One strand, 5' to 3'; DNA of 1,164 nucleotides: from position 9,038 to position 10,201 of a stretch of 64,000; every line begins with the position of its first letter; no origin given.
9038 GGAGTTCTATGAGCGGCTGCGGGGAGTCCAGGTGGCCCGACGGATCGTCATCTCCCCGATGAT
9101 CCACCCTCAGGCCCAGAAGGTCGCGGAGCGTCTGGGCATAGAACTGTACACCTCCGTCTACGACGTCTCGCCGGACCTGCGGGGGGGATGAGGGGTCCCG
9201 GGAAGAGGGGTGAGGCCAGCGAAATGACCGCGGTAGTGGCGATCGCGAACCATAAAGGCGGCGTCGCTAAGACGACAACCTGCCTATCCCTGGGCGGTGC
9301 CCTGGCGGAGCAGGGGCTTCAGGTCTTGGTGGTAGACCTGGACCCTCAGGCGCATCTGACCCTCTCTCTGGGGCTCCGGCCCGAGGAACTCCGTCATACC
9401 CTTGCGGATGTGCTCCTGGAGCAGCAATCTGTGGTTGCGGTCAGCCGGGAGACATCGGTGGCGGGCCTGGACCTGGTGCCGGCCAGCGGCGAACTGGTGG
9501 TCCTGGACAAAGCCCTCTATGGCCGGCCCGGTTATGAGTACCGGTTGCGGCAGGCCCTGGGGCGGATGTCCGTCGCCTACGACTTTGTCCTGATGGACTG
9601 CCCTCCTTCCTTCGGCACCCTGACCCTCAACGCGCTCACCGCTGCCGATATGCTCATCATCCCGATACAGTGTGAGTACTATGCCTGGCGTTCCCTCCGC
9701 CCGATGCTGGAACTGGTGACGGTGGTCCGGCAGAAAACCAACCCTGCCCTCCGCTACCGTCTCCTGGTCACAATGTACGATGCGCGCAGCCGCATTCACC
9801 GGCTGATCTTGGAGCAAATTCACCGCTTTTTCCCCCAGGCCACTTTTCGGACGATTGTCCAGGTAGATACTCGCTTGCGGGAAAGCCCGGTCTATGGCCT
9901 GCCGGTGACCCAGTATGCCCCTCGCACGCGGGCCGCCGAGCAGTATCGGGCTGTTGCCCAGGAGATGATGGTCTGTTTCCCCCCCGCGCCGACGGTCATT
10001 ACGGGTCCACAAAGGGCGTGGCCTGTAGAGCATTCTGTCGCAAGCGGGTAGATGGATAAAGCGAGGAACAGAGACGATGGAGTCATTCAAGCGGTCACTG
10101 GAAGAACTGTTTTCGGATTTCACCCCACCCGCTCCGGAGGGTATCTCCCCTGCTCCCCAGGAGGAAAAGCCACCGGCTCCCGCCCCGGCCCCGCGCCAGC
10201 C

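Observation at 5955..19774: Recurrent sensor-gene to nuclease-fold-gene pairs (three instances), translationally coupled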

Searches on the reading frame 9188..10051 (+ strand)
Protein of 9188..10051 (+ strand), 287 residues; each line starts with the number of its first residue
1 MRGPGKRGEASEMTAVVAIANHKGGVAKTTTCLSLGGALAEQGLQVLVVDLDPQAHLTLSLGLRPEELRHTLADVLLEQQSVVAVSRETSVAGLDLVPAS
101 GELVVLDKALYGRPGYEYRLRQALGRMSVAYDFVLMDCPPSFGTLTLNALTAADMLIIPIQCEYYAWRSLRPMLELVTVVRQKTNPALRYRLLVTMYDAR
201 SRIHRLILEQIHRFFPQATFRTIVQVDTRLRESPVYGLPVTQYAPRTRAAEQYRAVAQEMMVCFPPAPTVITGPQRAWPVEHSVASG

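Call 3: search_protein_families(library=pfam, proteins=[window:9188-10051:+], max_evalue=0.01)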
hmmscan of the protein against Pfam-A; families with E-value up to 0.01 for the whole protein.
window:9188-10051:+ (287 aa): 7 families
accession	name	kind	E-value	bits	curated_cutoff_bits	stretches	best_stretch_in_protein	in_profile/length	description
PF13614.12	AAA_31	-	1.2e-50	172.3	27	1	15-189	2-176/177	AAA domain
PF01656.29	CbiA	-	8.4e-19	68.2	25.4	1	17-240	1-125/125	CobQ/CobB/MinD/ParA nucleotide binding domain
PF06564.18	CBP_BcsQ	-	6.8e-16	58.9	21.3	1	16-258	3-231/234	Cellulose biosynthesis protein BcsQ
PF09140.17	MipZ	-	3.5e-12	46.6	20.7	1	16-161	2-130/262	ATPase MipZ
PF10609.15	ParA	-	2.5e-06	27.5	27.1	1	14-149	3-130/246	NUBPL iron-transfer P-loop NTPase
PF02374.21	ArsA_ATPase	-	3.3e-06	27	24.3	1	22-147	8-141/305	Anion-transporting ATPase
PF00142.24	Fer4_NifH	-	1.2e-05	25.4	25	1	22-79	7-62/271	4Fe-4S iron sulfur cluster binding proteins, NifH/frxC family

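Call 59: search_protein_families(library=padloc, proteins=[window:9188-10051:+], max_evalue=0.01)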
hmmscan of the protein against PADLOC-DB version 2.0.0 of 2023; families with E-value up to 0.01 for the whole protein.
window:9188-10051:+ (287 aa): 2 families
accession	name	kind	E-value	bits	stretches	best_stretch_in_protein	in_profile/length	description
PDLC04559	PDC-M28B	-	1.3e-06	25.7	1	12-79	126-194/438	-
PDLC04560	PDC-M28B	-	0.0001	19.8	1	13-97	13-98/327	-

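Call 60: search_protein_families(library=ncbifam, proteins=[window:9188-10051:+], max_evalue=0.001)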
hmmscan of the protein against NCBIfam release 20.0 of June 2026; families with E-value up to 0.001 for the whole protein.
window:9188-10051:+ (287 aa): 21 families
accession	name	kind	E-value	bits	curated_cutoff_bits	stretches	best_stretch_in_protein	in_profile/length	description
TIGR03453.1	partition_RepA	equivalog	2.2e-32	112.3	348.45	1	9-202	99-312/387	plasmid partitioning protein RepA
NF041546.1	ParA_partition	equivalog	7.7e-32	110.5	180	2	119-259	65-203/203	ParA family partition ATPase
NF010443.0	PRK13869.1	subfamily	1.1e-23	83.7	446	1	10-181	117-306/405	plasmid-partitioning protein RepA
TIGR03371.1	cellulose_yhjQ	equivalog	3.7e-23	82.3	157.85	1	15-258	2-239/246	cellulose biosynthesis protein BcsQ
TIGR01969.1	minD_arch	subfamily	2.3e-20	72.8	201.75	1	16-261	2-231/251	cell division ATPase MinD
NF010259.0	PRK13705.1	equivalog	2.6e-18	66.2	725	1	11-177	103-281/388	plasmid-partitioning protein SopA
NF041283.1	PrgP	equivalog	2.2e-13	50.2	400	1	13-246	1-244/297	ParA superfamily DNA segregation protein PrgP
TIGR01968.1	minD_bact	equivalog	8.1e-13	48.3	212.9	1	15-259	2-235/261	septum site-determining protein MinD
NF008079.0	PRK10818.1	equivalog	3.5e-08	33.1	508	1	13-199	1-185/270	septum site-determining protein MinD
NF047398.1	AAA_KGGVGR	domain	6.3e-08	33.2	90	1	15-137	3-148/190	KGGVGR-motif variant AAA ATPase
TIGR01007.1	eps_fam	subfamily_domain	2.6e-07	30.4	108.05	1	15-145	18-141/204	polysaccharide biosynthesis tyrosine autokinase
NF009701.0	PRK13230.1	subfamily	9.3e-07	28.1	350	1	22-79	8-63/291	nitrogenase reductase-like protein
NF053621.1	ATPseBagBMYCTU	equivalog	9.9e-07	28.1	521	1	17-64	14-61/371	ATPase BagB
NF008568.0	PRK11519.1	equivalog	4.4e-06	25.2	1068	1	16-142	528-647/720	tyrosine-protein kinase Wzc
TIGR01287.1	nifH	equivalog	5.9e-06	25.8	394.35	1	22-79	7-62/275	nitrogenase iron protein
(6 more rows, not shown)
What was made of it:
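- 9188..10051 (+): ParA/MinD-like ATPase (AAA_31). In PDX1-less relatives it follows the kinase directly. NCBIfam matches are below cut-offs (call 60).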
